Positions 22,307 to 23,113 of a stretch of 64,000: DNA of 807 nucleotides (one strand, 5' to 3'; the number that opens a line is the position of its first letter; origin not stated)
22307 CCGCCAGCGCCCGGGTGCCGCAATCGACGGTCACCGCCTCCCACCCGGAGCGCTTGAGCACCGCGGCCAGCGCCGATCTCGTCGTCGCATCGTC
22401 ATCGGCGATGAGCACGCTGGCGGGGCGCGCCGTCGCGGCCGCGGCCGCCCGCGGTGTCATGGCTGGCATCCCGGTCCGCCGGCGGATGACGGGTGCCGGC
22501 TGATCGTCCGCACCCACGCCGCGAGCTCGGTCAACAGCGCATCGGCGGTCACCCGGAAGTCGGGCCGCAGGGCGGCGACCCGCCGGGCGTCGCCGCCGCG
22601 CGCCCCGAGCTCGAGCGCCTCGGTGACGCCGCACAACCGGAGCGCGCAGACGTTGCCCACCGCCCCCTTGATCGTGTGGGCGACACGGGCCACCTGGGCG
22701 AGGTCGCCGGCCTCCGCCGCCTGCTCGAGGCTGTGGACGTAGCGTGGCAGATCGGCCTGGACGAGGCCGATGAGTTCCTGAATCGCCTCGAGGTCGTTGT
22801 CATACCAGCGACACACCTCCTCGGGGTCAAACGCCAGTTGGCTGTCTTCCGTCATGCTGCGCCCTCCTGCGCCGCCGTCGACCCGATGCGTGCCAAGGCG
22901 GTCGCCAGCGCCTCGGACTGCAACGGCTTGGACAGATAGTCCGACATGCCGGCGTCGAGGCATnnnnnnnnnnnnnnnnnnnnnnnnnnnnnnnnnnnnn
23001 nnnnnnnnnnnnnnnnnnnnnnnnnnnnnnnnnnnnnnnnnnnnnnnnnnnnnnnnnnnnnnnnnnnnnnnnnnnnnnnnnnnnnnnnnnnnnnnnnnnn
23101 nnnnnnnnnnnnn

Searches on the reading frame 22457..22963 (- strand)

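Call 12: search_protein_families(library=pfam, proteins=[window:22457-22963:-], max_evalue=0.001)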
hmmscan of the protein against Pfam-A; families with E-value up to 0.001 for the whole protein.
window:22457-22963:- (168 aa): 1 family
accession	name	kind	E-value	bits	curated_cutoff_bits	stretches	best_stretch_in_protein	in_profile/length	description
PF01627.28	Hpt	-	1.4e-12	48.1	24.6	1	63-147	1-81/84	Hpt domain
